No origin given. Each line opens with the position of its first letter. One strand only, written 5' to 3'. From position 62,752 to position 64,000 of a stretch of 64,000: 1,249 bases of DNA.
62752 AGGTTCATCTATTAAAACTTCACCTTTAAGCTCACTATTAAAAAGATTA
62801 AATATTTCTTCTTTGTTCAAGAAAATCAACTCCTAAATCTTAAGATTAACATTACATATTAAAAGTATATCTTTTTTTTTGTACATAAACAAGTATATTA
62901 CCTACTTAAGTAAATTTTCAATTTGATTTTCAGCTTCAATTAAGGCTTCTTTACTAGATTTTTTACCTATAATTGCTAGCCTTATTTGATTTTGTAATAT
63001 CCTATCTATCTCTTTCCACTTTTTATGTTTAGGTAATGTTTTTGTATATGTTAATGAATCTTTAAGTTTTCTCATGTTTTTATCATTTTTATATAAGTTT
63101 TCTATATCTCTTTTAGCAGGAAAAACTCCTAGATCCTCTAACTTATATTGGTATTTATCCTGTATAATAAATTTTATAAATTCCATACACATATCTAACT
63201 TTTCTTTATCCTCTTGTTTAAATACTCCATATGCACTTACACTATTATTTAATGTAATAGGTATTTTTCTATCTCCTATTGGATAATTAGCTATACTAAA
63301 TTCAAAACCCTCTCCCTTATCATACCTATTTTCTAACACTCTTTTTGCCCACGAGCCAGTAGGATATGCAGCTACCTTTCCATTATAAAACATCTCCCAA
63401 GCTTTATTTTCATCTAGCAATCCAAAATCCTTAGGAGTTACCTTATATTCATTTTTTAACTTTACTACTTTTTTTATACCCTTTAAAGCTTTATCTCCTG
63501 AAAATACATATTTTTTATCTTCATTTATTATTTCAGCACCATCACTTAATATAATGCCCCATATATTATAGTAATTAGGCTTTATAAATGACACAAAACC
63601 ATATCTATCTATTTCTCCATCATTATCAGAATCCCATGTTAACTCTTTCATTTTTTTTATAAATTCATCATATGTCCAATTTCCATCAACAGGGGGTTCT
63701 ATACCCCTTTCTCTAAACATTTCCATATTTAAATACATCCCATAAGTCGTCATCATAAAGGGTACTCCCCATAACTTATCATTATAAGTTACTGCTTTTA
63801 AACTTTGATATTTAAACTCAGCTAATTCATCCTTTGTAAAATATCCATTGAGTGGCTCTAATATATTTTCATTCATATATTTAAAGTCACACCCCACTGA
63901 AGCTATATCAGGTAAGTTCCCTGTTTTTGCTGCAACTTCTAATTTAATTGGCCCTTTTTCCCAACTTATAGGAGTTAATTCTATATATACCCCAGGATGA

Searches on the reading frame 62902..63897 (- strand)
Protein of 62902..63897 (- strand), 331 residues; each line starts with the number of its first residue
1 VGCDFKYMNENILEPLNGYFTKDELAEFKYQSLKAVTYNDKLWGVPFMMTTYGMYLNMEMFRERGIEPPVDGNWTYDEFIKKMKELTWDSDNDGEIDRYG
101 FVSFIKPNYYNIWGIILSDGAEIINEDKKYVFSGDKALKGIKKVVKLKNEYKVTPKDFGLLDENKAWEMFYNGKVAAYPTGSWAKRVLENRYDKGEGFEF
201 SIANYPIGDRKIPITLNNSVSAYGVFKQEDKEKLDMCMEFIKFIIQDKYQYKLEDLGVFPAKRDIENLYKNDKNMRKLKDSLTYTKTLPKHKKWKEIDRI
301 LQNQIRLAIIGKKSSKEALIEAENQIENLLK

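Call 42: search_protein_families(library=pfam, max_evalue=1e-8, proteins=[window:62902-63897:-])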
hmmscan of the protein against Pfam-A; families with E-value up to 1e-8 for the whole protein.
window:62902-63897:- (331 aa): 2 families
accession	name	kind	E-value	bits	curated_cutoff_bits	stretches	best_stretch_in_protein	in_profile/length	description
PF13416.11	SBP_bac_8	-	2.3e-19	70.7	27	1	9-275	55-277/279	Bacterial extracellular solute-binding protein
PF01547.30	SBP_bac_1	-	6.6e-16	59.6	26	1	7-250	64-306/307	Bacterial extracellular solute-binding protein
